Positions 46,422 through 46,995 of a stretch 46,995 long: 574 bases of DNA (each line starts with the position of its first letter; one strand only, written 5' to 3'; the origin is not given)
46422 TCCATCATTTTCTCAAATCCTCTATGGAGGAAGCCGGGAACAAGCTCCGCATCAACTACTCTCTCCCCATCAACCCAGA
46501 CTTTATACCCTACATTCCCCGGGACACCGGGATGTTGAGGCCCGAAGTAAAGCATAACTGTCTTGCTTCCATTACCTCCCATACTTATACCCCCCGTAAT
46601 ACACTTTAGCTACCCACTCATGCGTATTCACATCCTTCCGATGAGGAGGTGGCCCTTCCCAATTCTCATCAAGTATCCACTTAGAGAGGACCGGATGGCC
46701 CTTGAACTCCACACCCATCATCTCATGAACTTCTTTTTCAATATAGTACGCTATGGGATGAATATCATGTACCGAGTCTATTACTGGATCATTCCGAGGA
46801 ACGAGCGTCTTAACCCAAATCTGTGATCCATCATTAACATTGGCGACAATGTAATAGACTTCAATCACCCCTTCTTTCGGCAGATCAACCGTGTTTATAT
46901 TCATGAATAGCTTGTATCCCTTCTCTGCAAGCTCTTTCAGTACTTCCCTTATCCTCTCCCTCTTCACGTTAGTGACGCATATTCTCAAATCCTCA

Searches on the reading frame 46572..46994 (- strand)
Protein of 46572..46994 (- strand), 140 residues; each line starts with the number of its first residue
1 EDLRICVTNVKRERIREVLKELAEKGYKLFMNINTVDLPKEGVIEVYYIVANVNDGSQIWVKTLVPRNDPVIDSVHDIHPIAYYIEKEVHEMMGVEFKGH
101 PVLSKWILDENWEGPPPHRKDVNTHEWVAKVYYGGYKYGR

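Call 17: find_related_loci(query=window:46572-46994:-, collection=genome_contigs, flank=10000)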
Query window:46572-46994:- (140 aa) in genome_contigs; peptide patterns used: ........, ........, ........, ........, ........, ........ (x = any residue, [..] = any of these).
42 stretches matched a pattern; 2 encode a relative of the query (tblastn E <= 1e-3); 2 distinct loci.
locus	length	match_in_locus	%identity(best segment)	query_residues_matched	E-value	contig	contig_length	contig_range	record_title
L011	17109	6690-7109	98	1-140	6e-92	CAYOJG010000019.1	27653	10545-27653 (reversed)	MAG TPA_asm: uncultured Desulfurococcaceae archaeon isolate binchicken_co256_980 genome assembly, contig: NODE_2924_leng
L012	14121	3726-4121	52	10-140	4e-43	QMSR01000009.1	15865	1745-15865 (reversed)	MAG: Thermoplasmata archaeon isolate B87_G9 B87_Guay9_scaffold_02999, whole genome shotgun sequence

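Call 20: search_protein_families(library=pfam, proteins=[L011:4550-6091:+, L011:6084-7112:+, L011:3612-4415:+, L011:2439-3635:-, window:46572-46994:-], max_evalue=0.001)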
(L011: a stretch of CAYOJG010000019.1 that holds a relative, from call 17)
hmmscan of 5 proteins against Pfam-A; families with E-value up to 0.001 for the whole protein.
L011:4550-6091:+ (513 aa): 2 families
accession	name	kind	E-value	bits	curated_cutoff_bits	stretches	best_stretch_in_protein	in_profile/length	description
PF00361.26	Proton_antipo_M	-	6.3e-43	147.5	21.5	1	132-420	2-284/294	NADH:quinone oxidoreductase/Mrp antiporter, TM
PF10125.14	NADHdeh_related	-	0.00041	20.3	27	1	113-199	67-155/218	NADH dehydrogenase I, subunit N related protein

L011:6084-7112:+ (342 aa): 2 families
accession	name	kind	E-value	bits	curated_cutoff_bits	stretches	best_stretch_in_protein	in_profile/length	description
PF00329.25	Complex1_30kDa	-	2.6e-28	99.5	22.5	1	211-327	2-121/124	Respiratory-chain NADH dehydrogenase, 30 Kd subunit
PF01058.29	Oxidored_q6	-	2.2e-13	50.5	27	1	26-137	1-127/128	NADH ubiquinone oxidoreductase, 20 Kd subunit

L011:3612-4415:+ (267 aa): 0 families

L011:2439-3635:- (398 aa): 1 family
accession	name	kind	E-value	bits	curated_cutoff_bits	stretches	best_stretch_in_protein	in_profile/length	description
PF07690.21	MFS_1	-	2.3e-32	112.7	33.4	2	15-362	3-345/347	Major Facilitator Superfamily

window:46572-46994:- (140 aa): 1 family
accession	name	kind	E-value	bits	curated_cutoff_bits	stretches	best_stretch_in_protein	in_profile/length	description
PF00329.25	Complex1_30kDa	-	1.1e-27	97.5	22.5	1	9-125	2-121/124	Respiratory-chain NADH dehydrogenase, 30 Kd subunit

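Call 22: search_solved_structures(query=L011:4550-6091:+, max_evalue=1e-10, show_alignments=0)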
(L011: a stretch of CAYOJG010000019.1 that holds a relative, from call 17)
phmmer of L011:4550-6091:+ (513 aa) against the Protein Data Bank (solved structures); distinct sequences matched with E-value up to 1e-10: 37.
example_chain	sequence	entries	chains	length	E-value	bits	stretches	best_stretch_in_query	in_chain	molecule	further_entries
6cfw_H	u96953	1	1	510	2.8e-41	145.1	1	19-497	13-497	Monovalent cation/H+ antiporter subunit D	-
6u8y_H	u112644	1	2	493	6.8e-40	140.6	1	10-497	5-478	NADH dehydrogenase subunit N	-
7qru_D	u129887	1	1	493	1.2e-37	133.1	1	14-408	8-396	Na+/H+ antiporter subunit D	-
7d3u_D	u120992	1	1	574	5.9e-30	107.8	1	16-435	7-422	Monovalent Na+/H+ antiporter subunit D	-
6z16_D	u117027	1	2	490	3.4e-29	105.3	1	14-470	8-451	Multisubunit Na+/H+ antiporter, D subunit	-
7wff_F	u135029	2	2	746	4.4e-21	78.6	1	56-412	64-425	NAD(P)H-quinone oxidoreductase subunit 5, chloroplastic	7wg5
6hum_F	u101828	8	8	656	6.6e-21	78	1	21-415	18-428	NADH dehydrogenase subunit 5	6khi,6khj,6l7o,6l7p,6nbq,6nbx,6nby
9grx_F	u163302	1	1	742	1.5e-20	76.8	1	48-427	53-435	NAD(P)H-quinone oxidoreductase subunit 5, chloroplastic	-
8e9g_N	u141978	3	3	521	1.1e-19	73.9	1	112-445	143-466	NADH-quinone oxidoreductase subunit N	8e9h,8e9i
7d3u_A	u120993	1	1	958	3.3e-19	72.4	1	47-460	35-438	Monovalent Na+/H+ antiporter subunit A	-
7eu3_F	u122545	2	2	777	3e-18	69.2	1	74-450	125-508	NAD(P)H-quinone oxidoreductase subunit F | NADH-plastoquinone oxidoreductase subunit 5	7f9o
8e9g_L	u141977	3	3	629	7.7e-17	64.6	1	110-480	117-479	NADH-quinone oxidoreductase, L subunit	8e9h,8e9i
7eu3_D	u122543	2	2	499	1.3e-16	63.8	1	89-471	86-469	NAD(P)H-quinone oxidoreductase chain 4, chloroplastic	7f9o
7a23_I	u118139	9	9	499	1.4e-16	63.7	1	112-417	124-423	Nad2m | NADH-ubiquinone oxidoreductase chain 2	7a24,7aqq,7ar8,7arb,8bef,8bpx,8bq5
8qby_M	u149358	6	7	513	1.4e-16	63.7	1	38-427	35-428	NADH dehydrogenase subunit M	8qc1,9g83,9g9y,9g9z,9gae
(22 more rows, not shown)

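Call 28: search_solved_structures(query=L011:4550-6091:+, max_evalue=1e-35, show_alignments=3)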
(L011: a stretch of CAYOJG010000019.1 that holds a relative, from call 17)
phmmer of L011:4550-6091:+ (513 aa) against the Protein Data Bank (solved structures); distinct sequences matched with E-value up to 1e-35: 3.
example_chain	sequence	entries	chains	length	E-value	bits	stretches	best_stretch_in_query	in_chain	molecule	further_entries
6cfw_H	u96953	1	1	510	2.8e-41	145.1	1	19-497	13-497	Monovalent cation/H+ antiporter subunit D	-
6u8y_H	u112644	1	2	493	6.8e-40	140.6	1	10-497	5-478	NADH dehydrogenase subunit N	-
7qru_D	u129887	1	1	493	1.2e-37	133.1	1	14-408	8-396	Na+/H+ antiporter subunit D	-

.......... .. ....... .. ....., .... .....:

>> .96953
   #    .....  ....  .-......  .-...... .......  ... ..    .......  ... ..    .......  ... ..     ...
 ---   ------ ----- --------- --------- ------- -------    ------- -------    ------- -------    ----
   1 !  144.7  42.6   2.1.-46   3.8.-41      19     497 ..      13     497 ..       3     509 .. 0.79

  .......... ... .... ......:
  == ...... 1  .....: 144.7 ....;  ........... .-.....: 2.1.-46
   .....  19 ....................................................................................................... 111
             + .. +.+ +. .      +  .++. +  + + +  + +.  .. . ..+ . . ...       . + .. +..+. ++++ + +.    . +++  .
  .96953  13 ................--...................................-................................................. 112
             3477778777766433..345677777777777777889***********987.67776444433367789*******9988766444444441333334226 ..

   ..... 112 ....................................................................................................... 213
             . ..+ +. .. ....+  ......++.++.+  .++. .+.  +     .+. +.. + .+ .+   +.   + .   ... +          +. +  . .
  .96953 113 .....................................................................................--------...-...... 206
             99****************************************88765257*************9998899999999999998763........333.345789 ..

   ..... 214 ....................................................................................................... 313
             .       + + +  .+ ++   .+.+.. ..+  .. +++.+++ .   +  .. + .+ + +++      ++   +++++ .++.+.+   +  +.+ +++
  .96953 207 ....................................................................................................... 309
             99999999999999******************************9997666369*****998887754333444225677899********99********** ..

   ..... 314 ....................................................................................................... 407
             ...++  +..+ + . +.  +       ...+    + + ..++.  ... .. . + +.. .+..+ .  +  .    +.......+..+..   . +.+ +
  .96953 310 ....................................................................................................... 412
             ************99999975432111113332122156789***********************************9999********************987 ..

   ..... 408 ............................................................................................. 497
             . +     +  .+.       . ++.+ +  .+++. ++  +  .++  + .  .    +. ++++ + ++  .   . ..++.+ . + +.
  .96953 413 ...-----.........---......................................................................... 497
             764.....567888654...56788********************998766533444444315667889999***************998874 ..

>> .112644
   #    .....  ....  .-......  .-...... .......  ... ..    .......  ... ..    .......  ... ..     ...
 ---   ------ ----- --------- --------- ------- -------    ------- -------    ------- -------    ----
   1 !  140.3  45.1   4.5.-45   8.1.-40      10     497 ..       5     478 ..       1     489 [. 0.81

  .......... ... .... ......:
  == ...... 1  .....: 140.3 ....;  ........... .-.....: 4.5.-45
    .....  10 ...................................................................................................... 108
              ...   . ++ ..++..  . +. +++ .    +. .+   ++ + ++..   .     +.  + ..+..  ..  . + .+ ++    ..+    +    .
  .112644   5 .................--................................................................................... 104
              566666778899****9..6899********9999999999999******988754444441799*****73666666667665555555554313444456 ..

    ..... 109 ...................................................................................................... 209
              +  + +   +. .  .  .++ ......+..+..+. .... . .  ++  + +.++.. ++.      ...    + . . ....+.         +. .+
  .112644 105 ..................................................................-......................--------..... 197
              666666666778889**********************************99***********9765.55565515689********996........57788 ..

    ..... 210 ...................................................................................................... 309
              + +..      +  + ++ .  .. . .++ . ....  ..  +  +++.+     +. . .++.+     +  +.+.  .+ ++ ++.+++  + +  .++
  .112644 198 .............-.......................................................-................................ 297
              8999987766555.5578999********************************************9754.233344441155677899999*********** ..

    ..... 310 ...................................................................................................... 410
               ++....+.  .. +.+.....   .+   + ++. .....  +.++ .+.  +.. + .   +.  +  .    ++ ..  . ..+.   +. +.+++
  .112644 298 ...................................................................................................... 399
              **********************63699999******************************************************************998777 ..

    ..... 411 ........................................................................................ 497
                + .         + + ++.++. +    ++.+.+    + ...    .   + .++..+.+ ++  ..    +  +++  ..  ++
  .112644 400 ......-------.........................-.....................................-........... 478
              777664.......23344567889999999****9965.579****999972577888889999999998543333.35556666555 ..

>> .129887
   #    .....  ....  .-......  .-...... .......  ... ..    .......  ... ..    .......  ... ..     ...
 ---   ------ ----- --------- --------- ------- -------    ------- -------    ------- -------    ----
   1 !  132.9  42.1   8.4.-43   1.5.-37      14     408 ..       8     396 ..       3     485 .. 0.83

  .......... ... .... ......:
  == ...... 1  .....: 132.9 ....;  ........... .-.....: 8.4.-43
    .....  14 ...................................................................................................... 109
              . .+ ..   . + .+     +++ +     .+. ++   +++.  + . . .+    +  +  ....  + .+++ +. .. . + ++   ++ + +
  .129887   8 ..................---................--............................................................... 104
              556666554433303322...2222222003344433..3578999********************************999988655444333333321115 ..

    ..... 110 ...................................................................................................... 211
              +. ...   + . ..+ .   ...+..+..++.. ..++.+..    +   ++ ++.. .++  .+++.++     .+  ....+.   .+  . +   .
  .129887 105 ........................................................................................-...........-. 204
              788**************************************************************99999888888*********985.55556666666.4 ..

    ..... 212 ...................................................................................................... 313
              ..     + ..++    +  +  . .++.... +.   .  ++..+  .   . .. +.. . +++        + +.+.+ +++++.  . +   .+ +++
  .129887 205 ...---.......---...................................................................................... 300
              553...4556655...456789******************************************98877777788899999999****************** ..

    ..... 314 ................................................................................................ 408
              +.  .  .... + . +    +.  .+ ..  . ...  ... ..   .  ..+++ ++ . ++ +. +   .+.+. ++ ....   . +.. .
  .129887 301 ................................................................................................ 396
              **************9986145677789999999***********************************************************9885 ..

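Call 31: find_related_loci(query=L011:4550-6091:+, collection=metagenome_contigs, flank=4000)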
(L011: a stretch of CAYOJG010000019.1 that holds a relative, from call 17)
Query L011:4550-6091:+ (513 aa) in metagenome_contigs; peptide patterns used: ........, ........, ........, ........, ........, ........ (x = any residue, [..] = any of these).
98 stretches matched a pattern; 8 encode a relative of the query (tblastn E <= 1e-3); 8 distinct loci.
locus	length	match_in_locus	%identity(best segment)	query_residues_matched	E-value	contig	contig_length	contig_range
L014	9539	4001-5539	100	1-513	0e+0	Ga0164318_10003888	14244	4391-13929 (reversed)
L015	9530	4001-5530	42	2-510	7e-108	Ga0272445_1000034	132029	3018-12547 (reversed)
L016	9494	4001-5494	41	11-507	3e-101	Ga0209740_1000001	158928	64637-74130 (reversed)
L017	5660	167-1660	42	11-507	7e-101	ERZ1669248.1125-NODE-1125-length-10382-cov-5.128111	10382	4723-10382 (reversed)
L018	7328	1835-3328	41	11-507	1e-99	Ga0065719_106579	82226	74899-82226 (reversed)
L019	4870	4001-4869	44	11-298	5e-49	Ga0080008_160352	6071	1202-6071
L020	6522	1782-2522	39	19-263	3e-46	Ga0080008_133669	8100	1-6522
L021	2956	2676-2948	38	58-143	7e-8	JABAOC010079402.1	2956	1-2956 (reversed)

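Call 47: search_protein_families(library=pfam, proteins=[L012:1575-3161:+, L012:3163-3690:+, L012:3687-4160:+, L012:4157-5269:+, L012:8400-8756:+, L012:8758-9744:+], max_evalue=0.00001)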
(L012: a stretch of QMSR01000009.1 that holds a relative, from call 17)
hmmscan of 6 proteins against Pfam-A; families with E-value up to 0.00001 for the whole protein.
L012:1575-3161:+ (528 aa): 1 family
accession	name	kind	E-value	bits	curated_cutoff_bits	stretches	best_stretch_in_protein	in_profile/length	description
PF00361.26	Proton_antipo_M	-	3.9e-46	158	21.5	1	138-434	2-286/294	NADH:quinone oxidoreductase/Mrp antiporter, TM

L012:3163-3690:+ (175 aa): 1 family
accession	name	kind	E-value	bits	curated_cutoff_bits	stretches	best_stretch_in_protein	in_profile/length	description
PF01058.29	Oxidored_q6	-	8.2e-21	74.5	27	1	22-133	1-127/128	NADH ubiquinone oxidoreductase, 20 Kd subunit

L012:3687-4160:+ (157 aa): 1 family
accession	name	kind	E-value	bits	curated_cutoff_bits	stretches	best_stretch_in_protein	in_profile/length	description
PF00329.25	Complex1_30kDa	-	2.5e-25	89.8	22.5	1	12-132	1-123/124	Respiratory-chain NADH dehydrogenase, 30 Kd subunit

L012:4157-5269:+ (370 aa): 1 family
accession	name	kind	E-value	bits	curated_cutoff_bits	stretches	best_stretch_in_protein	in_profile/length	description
PF00346.24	Complex1_49kDa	-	7.1e-62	209.4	24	2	124-283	8-166/271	Respiratory-chain NADH dehydrogenase, 49 Kd subunit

L012:8400-8756:+ (118 aa): 0 families

L012:8758-9744:+ (328 aa): 1 family
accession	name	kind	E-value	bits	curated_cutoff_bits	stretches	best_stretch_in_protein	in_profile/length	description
PF00146.26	NADHdh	-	1.2e-64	219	27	1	19-325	8-297/298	NADH dehydrogenase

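Call 53: search_solved_structures(query=L011:6084-7112:+, max_evalue=0.00001, show_alignments=3)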
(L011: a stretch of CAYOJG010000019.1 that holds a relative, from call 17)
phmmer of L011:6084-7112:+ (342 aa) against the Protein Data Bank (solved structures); distinct sequences matched with E-value up to 0.00001: 84 (the best 60 are shown).
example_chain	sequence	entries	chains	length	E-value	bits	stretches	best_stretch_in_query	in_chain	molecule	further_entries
6u8y_J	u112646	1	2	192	1.4e-37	132.9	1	7-164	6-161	NADH dehydrogenase subunit B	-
9grx_K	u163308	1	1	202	1.1e-28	103.7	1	8-145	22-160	NAD(P)H-quinone oxidoreductase subunit K, chloroplastic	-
7wfg_K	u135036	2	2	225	1.3e-28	103.5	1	5-145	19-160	NAD(P)H-quinone oxidoreductase subunit K, chloroplastic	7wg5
6hum_K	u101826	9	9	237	4.4e-28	101.7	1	10-150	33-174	NAD(P)H-quinone oxidoreductase subunit K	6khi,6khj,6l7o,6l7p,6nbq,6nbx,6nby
7eu3_K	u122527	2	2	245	5.3e-28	101.4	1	5-144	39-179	NAD(P)H-quinone oxidoreductase subunit K, chloroplastic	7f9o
9f5x_F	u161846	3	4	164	5.3e-24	88.3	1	9-144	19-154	NADH:ubiquinone oxidoreductase subunit 10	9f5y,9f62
7arc_B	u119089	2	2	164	4.9e-23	85.1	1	9-144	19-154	PSST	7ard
5lc5_B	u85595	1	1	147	9.3e-23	84.2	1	10-143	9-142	NADH dehydrogenase [ubiquinone] iron-sulfur protein 7, mitochondrial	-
9w2u_B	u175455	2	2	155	9.8e-23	84.1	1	10-143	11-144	NADH dehydrogenase [ubiquinone] iron-sulfur protein 7, mitochondrial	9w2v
7zd6_6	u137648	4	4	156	1e-22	84.1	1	10-143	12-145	NADH dehydrogenase [ubiquinone] iron-sulfur protein 7, mitochondrial | Complex I-20kD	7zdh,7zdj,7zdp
7zeb_6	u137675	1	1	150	1.1e-22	84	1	10-143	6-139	NADH dehydrogenase [ubiquinone] iron-sulfur protein 7, mitochondrial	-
5xtb_C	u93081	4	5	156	1.3e-22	83.7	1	10-143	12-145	NADH dehydrogenase [ubiquinone] iron-sulfur protein 7, mitochondrial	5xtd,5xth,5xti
9ti4_E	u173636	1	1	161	1.5e-22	83.5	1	10-143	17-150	NADH dehydrogenase [ubiquinone] iron-sulfur protein 7, mitochondrial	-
5ldw_B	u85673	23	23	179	1.6e-22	83.4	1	10-143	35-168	NADH dehydrogenase [ubiquinone] iron-sulfur protein 7, mitochondrial | Mitochondrial complex I, PSST subunit | NADH:ubiquinone oxidoreductase core subunit S7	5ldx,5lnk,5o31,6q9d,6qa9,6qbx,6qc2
7v2c_C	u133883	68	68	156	1.8e-22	83.3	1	10-143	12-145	NADH dehydrogenase [ubiquinone] iron-sulfur protein 7,mitochondrial | NADH dehydrogenase [ubiquinone] iron-sulfur protein 7, mitochondrial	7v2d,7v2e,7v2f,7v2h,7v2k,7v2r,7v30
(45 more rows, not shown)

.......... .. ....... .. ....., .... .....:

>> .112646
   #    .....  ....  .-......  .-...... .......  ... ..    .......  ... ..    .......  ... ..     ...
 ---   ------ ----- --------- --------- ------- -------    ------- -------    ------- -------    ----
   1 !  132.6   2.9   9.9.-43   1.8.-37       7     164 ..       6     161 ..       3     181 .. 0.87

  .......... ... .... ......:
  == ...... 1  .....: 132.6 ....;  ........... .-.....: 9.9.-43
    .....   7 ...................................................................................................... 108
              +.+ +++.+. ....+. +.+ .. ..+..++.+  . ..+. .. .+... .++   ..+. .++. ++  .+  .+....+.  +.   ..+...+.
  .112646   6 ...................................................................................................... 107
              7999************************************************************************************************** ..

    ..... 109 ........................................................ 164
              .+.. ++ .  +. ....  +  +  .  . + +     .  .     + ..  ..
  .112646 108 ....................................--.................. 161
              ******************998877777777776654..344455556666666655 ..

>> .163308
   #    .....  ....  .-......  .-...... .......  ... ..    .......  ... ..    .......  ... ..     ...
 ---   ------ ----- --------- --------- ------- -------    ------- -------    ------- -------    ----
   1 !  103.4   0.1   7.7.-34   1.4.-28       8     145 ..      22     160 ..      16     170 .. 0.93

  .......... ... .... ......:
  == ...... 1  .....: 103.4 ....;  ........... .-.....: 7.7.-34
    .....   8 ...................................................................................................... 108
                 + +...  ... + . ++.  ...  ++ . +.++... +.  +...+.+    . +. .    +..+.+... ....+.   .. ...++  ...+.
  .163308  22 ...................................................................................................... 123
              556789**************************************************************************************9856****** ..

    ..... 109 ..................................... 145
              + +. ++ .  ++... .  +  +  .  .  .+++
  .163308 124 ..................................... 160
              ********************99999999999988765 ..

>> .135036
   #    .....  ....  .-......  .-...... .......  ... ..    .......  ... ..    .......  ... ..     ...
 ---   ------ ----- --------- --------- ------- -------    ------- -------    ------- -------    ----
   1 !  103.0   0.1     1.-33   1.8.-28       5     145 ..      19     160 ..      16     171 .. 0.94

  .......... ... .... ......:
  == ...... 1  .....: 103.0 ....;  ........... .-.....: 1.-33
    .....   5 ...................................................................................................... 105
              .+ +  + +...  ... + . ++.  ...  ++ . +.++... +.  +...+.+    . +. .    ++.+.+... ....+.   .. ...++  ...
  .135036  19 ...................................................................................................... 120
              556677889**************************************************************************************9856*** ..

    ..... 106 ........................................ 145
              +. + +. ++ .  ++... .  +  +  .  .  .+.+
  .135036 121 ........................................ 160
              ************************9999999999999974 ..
